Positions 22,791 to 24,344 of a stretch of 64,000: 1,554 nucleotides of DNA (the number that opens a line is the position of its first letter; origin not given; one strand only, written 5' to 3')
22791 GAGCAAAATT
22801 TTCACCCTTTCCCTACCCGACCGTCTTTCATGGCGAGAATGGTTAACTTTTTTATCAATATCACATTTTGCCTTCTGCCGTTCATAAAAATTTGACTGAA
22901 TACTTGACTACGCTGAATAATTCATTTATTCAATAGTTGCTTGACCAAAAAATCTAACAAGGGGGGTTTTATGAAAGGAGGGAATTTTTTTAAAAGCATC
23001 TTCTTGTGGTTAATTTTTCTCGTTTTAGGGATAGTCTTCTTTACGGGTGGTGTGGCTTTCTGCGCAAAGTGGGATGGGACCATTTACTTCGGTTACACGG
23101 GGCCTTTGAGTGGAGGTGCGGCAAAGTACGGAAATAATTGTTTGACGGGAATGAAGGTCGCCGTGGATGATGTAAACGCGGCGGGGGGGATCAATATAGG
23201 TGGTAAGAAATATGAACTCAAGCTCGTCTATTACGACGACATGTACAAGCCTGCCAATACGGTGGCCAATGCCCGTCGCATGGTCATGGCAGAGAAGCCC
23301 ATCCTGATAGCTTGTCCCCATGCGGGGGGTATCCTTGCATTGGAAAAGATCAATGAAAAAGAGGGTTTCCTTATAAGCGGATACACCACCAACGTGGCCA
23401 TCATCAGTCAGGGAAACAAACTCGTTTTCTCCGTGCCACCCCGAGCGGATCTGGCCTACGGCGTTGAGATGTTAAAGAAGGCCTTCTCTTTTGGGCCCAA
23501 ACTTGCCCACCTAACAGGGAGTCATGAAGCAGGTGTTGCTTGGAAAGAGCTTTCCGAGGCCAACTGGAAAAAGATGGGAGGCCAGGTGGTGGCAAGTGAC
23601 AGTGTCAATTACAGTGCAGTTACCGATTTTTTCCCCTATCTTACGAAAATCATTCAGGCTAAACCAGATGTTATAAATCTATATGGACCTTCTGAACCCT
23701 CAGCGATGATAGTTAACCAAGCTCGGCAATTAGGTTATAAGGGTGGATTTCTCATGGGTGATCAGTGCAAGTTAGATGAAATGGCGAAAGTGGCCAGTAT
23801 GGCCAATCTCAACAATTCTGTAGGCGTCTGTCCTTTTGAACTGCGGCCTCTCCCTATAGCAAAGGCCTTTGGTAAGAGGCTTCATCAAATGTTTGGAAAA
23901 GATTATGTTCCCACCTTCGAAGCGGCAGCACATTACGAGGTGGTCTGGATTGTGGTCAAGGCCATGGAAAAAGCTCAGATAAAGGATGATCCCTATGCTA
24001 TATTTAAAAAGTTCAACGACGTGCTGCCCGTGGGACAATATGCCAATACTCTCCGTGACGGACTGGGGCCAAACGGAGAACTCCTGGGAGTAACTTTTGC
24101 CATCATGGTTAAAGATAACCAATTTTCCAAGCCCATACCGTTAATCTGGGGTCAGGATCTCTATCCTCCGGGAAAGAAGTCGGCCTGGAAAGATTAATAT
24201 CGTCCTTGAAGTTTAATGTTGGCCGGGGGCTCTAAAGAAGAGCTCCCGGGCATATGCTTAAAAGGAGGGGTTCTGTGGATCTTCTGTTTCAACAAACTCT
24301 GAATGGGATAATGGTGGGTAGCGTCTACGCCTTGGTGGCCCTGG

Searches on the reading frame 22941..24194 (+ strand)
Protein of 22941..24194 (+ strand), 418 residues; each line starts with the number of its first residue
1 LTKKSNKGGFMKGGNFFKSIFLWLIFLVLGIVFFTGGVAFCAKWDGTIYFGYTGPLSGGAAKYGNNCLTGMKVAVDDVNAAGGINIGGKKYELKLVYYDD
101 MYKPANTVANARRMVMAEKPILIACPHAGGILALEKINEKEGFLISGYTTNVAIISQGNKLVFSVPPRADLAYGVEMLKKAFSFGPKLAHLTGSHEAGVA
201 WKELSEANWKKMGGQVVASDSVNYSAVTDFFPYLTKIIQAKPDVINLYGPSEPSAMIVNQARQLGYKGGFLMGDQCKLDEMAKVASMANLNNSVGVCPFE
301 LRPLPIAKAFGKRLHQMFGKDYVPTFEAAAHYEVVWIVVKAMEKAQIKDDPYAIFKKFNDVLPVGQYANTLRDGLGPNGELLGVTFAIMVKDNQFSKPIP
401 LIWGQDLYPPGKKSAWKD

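Call 87: search_protein_families(library=pfam, proteins=[window:22941-24194:+], max_evalue=0.00001)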
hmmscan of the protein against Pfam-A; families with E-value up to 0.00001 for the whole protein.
window:22941-24194:+ (418 aa): 1 family
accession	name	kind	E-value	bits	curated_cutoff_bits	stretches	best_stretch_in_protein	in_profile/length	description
PF13458.12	Peripla_BP_6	-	5.2e-39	135.3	31.7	1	47-355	1-305/343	Periplasmic binding protein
